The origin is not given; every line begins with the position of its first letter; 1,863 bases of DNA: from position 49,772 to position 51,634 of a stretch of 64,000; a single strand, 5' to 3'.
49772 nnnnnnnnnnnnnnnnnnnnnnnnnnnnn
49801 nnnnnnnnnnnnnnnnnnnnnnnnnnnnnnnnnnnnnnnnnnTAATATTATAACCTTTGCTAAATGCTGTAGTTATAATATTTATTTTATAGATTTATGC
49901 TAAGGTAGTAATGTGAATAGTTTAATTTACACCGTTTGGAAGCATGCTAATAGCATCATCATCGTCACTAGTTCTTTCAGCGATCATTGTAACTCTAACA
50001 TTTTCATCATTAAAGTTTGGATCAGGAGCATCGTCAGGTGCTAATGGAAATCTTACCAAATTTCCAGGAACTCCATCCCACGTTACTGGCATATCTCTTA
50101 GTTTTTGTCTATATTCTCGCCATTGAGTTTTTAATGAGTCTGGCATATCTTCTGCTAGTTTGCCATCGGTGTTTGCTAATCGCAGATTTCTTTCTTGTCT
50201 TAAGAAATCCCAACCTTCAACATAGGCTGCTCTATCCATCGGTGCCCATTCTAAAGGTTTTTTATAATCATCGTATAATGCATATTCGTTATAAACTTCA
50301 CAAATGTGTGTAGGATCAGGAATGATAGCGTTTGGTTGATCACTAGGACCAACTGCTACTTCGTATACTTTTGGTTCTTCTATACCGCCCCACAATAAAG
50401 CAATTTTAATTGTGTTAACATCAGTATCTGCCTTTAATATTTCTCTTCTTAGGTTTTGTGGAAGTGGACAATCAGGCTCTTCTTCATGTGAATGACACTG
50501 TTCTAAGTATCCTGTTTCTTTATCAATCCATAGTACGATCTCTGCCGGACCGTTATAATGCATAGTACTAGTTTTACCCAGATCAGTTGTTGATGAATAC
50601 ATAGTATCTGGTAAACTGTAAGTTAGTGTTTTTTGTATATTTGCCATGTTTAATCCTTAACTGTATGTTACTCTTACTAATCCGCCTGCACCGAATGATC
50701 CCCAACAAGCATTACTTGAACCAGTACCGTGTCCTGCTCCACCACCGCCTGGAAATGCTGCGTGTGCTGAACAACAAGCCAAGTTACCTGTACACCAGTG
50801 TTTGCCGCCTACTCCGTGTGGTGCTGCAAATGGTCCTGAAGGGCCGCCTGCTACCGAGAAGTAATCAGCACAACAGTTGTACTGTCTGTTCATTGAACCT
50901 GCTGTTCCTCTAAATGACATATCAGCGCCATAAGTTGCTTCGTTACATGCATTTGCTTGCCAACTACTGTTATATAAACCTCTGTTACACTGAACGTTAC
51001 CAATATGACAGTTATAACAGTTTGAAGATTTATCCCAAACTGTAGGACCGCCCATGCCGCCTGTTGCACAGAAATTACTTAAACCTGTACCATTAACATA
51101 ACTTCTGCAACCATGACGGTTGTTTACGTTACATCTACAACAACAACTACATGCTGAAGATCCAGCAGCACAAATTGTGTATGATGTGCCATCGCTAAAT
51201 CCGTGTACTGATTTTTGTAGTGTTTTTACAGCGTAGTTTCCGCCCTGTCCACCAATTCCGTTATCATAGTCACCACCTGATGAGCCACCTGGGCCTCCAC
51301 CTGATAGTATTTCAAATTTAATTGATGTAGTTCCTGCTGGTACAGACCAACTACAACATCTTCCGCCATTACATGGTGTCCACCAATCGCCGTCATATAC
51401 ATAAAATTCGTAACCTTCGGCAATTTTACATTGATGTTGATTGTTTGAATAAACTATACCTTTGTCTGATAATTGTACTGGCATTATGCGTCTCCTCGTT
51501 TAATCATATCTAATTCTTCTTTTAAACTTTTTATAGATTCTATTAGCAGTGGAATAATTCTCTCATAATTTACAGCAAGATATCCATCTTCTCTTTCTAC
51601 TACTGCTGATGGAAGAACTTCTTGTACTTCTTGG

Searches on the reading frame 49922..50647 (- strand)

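Call 55: search_protein_families(library=pfam, proteins=[window:49922-50647:-])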
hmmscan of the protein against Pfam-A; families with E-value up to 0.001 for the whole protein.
window:49922-50647:- (241 aa): 1 family
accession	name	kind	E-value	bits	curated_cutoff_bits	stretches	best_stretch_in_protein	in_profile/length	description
PF16778.10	Phage_tail_APC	-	7e-09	35.8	26.6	1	149-204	4-59/60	Phage tail assembly chaperone protein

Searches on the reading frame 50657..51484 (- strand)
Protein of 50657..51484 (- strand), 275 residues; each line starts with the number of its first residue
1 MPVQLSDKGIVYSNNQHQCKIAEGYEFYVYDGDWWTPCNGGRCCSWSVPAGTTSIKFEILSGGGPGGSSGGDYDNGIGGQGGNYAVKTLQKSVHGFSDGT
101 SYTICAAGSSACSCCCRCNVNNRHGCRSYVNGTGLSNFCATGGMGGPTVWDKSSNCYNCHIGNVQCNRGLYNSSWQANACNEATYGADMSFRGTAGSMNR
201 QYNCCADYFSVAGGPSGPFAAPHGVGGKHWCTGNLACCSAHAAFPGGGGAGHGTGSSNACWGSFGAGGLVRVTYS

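Call 56: search_protein_families(library=pfam, proteins=[window:50657-51484:-])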
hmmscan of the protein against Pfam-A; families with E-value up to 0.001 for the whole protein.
window:50657-51484:- (275 aa): 1 family
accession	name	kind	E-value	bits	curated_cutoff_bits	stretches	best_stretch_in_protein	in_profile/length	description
PF21722.4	Gly_rich_2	-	3.9e-08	34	24.3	1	45-274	7-225/226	Glycine-rich domain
